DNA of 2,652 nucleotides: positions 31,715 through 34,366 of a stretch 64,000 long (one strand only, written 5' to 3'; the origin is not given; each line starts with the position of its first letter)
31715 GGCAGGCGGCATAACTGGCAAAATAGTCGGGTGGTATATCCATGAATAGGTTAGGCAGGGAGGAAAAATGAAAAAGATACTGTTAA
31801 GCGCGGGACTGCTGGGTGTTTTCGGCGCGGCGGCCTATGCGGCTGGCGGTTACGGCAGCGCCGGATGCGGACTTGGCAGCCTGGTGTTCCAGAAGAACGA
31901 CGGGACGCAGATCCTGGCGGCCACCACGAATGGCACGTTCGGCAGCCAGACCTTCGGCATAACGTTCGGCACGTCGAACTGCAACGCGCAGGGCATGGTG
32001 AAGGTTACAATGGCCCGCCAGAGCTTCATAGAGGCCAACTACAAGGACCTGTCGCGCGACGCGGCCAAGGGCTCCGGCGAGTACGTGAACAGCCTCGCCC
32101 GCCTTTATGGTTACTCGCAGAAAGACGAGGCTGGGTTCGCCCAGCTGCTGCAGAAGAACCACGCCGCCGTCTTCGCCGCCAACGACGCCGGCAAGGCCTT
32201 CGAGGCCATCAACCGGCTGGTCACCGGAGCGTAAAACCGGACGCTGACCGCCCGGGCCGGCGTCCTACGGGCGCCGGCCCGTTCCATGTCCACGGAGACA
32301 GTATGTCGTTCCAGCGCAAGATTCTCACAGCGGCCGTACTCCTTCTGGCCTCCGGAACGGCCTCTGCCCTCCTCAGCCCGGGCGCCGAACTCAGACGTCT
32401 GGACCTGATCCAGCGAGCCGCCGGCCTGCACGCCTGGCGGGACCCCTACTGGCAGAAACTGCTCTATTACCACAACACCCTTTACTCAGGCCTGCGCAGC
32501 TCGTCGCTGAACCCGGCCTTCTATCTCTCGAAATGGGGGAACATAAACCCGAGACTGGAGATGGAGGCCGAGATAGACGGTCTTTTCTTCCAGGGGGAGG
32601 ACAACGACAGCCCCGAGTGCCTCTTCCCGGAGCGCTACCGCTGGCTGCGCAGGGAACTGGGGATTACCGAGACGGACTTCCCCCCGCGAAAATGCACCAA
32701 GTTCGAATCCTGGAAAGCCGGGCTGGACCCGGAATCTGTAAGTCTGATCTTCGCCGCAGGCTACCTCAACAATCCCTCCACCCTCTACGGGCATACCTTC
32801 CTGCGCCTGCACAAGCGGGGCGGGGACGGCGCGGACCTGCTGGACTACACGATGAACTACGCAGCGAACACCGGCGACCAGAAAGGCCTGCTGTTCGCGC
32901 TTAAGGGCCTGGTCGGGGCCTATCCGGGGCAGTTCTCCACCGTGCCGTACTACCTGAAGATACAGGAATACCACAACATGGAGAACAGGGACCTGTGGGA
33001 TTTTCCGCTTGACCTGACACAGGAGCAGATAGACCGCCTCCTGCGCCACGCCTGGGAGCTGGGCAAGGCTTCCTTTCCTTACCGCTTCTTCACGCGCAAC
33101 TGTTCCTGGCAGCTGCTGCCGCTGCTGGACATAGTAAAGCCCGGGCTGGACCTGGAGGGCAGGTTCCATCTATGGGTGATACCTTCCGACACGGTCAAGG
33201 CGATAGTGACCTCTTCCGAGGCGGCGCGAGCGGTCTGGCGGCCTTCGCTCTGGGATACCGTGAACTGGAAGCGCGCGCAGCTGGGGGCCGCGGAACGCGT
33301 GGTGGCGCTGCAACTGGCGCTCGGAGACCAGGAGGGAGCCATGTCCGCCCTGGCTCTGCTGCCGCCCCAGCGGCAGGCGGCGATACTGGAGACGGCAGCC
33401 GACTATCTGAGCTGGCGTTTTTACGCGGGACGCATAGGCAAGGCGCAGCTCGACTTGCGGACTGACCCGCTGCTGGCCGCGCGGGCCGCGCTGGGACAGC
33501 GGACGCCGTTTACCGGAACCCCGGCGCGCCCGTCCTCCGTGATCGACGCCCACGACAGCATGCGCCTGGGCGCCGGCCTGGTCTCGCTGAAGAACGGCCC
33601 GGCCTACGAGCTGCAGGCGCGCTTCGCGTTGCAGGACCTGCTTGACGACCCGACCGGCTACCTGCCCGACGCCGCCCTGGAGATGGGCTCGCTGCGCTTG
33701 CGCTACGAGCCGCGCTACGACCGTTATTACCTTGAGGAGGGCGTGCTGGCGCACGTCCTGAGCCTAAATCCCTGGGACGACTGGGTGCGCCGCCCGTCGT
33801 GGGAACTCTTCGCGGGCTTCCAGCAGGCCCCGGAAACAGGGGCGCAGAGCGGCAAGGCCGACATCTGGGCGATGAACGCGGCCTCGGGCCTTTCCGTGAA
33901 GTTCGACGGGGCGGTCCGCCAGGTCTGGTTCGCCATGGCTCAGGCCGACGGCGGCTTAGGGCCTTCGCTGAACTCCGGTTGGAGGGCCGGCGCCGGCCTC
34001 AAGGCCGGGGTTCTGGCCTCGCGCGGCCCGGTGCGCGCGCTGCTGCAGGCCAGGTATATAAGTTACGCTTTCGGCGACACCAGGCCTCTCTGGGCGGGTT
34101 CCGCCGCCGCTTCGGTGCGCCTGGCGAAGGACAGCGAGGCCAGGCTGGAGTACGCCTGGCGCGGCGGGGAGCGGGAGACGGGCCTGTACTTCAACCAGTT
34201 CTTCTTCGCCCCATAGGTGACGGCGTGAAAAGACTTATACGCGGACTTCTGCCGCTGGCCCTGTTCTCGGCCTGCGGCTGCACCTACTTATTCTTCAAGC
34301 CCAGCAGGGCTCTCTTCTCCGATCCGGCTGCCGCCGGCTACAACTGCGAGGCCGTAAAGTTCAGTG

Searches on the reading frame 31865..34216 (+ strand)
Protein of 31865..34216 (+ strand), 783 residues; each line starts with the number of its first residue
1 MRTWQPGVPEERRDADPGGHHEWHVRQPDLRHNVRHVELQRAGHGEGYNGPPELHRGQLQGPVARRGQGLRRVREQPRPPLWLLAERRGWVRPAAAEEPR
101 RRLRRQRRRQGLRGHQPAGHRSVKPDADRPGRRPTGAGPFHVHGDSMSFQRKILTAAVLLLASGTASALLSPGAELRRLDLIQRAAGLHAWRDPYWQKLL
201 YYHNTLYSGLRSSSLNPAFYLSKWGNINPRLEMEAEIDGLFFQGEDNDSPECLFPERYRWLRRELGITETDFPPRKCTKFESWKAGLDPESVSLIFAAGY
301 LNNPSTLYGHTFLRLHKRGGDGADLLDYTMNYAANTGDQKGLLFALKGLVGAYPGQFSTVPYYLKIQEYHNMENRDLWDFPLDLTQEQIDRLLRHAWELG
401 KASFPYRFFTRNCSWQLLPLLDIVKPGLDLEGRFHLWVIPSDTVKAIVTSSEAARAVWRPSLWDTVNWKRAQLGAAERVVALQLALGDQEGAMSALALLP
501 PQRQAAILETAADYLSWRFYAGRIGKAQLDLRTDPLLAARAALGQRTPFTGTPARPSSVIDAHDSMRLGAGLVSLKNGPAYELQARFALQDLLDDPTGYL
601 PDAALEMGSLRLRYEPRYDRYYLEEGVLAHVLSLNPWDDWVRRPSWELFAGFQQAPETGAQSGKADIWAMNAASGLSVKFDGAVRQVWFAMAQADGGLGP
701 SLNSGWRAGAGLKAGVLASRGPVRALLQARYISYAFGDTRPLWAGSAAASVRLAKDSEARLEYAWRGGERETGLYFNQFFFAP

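Call 85: search_protein_families(library=pfam, proteins=[window:31865-34216:+], max_evalue=0.001)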
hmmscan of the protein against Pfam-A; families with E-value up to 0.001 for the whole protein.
window:31865-34216:+ (783 aa): 4 families
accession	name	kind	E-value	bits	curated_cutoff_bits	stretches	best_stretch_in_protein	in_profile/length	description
PF13387.12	Lnb_N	-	1.3e-50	171.8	22.2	1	280-448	2-173/175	Lnb N-terminal periplasmic domain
PF25222.1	DUF7840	-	1e-36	127.2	27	1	561-766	6-207/224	Domain of unknown function (DUF7840)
PF25225.1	DUF7843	-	7.6e-17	62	25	1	192-263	5-78/79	Domain of unknown function (DUF7843)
PF25224.1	DUF7842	-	1.9e-05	25.7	27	1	457-543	2-87/96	Domain of unknown function (DUF7842)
